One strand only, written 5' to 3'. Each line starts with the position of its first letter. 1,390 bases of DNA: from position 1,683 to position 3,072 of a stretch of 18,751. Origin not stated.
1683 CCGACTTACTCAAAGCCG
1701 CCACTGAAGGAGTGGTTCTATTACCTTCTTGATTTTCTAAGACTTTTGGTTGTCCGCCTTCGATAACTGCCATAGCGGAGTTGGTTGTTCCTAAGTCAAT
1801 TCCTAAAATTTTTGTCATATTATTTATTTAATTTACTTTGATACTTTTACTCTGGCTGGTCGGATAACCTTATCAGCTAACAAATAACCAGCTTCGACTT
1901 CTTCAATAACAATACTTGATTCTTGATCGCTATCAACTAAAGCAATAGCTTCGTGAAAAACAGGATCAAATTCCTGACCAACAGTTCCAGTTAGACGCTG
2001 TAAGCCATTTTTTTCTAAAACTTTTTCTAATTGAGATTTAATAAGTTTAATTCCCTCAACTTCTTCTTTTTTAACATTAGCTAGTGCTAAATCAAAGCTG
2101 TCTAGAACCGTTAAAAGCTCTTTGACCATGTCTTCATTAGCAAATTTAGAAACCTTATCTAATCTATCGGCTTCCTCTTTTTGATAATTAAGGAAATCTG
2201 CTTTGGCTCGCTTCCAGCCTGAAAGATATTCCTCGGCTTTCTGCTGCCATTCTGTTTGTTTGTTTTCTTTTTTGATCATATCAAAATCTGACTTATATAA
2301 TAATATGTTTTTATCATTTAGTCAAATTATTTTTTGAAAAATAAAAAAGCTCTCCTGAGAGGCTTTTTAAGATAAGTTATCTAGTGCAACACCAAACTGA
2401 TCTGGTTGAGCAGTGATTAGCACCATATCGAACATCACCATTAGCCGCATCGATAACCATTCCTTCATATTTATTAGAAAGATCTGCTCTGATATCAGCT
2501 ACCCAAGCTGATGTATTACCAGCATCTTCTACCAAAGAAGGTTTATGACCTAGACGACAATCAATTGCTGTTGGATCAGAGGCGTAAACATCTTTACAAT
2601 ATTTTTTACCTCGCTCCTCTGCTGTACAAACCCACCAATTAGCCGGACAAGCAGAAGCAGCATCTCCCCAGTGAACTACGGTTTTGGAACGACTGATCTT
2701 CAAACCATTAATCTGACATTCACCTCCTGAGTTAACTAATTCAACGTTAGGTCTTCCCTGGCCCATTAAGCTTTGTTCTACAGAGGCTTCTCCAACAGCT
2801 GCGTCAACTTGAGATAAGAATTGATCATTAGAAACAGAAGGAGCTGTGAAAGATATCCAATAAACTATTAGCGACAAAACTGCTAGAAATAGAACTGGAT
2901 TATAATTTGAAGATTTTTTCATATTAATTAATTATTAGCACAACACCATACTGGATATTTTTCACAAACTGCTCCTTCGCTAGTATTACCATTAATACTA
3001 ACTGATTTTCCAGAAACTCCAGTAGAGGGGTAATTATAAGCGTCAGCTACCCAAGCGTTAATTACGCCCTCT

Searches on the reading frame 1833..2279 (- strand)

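Call 76: search_protein_families(library=pfam, proteins=[window:1833-2279:-], max_evalue=1)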
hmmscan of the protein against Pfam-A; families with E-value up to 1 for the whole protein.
window:1833-2279:- (148 aa): 1 family
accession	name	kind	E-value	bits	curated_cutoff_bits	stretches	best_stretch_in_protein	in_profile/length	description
PF01025.24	GrpE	-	1.2e-37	129.6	25.8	1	4-148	16-165/165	GrpE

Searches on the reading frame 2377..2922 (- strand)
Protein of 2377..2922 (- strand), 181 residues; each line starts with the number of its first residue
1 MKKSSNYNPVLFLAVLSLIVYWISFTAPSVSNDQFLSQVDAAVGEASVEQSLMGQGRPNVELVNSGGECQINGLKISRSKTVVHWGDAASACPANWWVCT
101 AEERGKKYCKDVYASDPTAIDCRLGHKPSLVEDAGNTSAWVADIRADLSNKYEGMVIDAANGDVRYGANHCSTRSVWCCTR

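Call 76: search_protein_families(library=pfam, proteins=[window:2377-2922:-], max_evalue=1)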
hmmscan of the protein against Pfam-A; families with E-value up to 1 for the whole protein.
window:2377-2922:- (181 aa): 1 family
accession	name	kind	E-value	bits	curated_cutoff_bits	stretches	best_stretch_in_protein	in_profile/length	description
PF15645.12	Tox-PLDMTX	-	0.003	18.1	26.1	1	74-166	22-109/142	Dermonecrotoxin of the Papain-like fold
